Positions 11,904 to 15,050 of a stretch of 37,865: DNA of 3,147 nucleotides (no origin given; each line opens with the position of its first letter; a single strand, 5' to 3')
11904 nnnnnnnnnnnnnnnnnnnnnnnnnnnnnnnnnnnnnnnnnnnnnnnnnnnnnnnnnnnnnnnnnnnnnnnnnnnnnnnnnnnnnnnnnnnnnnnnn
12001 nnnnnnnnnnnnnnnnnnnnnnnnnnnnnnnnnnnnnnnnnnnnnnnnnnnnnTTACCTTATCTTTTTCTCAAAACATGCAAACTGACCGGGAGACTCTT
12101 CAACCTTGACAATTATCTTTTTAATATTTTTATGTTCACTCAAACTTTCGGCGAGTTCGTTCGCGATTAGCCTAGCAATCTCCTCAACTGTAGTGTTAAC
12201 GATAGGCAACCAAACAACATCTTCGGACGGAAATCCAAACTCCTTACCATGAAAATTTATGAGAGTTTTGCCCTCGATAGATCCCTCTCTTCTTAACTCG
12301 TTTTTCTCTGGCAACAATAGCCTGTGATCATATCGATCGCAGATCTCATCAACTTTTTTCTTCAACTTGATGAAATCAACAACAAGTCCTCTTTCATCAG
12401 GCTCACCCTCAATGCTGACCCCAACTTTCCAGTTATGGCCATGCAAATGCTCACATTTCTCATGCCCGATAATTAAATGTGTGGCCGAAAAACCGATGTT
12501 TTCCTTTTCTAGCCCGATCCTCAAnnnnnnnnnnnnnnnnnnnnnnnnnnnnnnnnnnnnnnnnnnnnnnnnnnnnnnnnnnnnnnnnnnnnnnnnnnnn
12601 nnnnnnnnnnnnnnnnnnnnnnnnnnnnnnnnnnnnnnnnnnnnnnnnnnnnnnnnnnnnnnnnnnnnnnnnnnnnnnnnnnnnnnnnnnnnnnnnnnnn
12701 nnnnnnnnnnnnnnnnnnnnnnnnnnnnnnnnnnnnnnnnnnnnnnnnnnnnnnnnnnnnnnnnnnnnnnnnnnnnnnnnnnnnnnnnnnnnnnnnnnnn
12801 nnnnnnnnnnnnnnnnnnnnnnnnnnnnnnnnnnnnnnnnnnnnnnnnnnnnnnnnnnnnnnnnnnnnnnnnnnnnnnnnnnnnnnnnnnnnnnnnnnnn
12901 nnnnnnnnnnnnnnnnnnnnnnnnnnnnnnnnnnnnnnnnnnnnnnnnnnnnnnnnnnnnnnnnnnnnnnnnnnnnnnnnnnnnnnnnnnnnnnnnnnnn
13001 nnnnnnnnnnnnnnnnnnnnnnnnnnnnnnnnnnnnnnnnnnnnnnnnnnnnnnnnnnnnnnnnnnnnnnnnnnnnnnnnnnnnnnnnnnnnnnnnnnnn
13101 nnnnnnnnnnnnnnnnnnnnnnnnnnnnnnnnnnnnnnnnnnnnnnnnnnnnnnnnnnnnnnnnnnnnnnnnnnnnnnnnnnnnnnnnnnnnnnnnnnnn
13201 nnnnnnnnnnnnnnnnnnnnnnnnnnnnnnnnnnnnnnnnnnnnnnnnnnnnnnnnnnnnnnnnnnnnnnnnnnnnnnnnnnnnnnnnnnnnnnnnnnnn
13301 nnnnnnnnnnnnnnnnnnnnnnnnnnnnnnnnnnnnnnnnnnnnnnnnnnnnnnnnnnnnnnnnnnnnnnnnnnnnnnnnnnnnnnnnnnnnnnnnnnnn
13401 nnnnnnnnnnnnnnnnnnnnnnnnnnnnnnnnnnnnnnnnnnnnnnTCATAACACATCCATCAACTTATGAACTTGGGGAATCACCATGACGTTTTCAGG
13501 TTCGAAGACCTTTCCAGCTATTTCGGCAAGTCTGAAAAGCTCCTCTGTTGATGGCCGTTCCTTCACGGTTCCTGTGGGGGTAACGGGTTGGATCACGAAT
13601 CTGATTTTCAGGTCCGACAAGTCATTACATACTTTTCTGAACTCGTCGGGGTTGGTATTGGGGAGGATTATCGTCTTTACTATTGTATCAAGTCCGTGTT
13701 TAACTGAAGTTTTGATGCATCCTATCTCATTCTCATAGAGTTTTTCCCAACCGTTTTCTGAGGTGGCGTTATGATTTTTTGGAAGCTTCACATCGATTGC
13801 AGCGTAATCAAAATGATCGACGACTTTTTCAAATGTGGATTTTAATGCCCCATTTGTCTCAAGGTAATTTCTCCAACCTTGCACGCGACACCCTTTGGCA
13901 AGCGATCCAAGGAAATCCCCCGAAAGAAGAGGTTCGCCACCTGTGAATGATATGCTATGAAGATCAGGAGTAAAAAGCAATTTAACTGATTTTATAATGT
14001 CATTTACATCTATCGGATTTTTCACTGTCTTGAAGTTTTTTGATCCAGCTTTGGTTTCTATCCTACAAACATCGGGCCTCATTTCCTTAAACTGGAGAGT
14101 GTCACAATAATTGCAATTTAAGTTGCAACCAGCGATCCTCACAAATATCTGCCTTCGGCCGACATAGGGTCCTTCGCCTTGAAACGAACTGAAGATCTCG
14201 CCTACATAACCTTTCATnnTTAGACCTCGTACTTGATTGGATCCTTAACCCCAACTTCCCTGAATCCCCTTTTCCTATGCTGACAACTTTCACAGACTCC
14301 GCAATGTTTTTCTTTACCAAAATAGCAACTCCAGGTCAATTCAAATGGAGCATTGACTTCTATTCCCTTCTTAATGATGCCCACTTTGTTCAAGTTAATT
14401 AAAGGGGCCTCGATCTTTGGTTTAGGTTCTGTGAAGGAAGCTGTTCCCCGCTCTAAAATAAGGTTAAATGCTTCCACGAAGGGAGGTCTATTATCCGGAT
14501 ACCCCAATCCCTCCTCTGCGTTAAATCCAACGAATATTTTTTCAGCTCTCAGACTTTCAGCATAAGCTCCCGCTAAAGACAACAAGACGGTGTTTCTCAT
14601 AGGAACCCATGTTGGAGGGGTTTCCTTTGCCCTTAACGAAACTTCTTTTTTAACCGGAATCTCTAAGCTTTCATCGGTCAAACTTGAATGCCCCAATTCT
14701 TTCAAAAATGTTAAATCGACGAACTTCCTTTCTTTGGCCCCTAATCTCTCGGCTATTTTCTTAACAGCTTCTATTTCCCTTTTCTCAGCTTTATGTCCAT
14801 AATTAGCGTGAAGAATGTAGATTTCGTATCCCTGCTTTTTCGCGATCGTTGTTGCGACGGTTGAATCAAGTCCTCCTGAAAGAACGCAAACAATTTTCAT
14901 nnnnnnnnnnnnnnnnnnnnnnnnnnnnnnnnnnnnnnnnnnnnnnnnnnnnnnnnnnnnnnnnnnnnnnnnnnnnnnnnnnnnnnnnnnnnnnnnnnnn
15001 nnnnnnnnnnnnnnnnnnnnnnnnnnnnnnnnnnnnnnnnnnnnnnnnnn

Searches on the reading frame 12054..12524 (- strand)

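Call 12: search_protein_families(library=pfam, proteins=[window:12054-12524:-], max_evalue=0.001)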
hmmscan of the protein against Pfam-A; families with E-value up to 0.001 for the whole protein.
window:12054-12524:- (156 aa): 1 family
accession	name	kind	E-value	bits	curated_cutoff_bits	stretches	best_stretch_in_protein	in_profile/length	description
PF01242.24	PTPS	-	9e-27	93.9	22.4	1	10-152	6-119/121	6-pyruvoyl tetrahydropterin synthase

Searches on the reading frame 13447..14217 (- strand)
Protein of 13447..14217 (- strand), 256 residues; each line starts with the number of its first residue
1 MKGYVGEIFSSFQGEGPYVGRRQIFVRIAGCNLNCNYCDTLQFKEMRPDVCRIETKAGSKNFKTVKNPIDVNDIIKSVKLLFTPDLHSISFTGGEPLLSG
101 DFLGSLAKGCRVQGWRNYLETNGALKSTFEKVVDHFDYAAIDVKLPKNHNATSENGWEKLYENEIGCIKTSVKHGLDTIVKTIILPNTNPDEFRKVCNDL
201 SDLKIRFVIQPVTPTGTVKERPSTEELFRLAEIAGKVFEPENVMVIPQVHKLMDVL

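Call 12: search_protein_families(library=pfam, proteins=[window:13447-14217:-], max_evalue=0.001)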
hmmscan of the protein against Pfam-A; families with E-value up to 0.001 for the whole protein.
window:13447-14217:- (256 aa): 2 families
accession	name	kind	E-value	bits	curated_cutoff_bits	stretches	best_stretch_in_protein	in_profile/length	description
PF04055.27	Radical_SAM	-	2.4e-14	54.3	29.5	1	28-199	4-165/166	Radical SAM superfamily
PF13353.11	Fer4_12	-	2.2e-07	31.7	22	1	21-152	6-124/137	4Fe-4S single cluster domain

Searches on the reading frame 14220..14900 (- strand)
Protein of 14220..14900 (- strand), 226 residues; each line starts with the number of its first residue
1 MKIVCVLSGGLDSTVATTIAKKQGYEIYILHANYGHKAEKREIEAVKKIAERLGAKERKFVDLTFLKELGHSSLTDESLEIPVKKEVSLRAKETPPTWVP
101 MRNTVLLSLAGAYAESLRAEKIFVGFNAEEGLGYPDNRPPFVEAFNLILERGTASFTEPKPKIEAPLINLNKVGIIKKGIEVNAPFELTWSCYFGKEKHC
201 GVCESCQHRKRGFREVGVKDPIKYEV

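Call 12: search_protein_families(library=pfam, proteins=[window:14220-14900:-], max_evalue=0.001)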
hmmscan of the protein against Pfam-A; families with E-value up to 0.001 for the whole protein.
window:14220-14900:- (226 aa): 6 families
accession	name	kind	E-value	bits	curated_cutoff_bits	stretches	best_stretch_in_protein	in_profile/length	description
PF06508.19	QueC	-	4.6e-70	235.8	22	1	2-216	1-209/210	Queuosine biosynthesis protein QueC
PF02568.20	ThiI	-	4.3e-07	30.2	20.5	1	2-57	5-60/197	Thiamine biosynthesis protein (ThiI)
PF00733.27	Asn_synthase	-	2.3e-05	24.7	21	1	3-59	20-76/354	Asparagine synthase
PF00764.25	Arginosuc_synth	-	5.5e-05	23.7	27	1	2-63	1-61/162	Arginosuccinate synthase N-terminal HUP domain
PF03054.22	tRNA_Me_trans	-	7.2e-05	23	20.6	1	1-54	1-64/202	tRNA methyl transferase HUP domain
PF24167.1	DUF7411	-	0.00041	20.4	28.7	1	1-59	1-55/194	Family of unknown function (DUF7411)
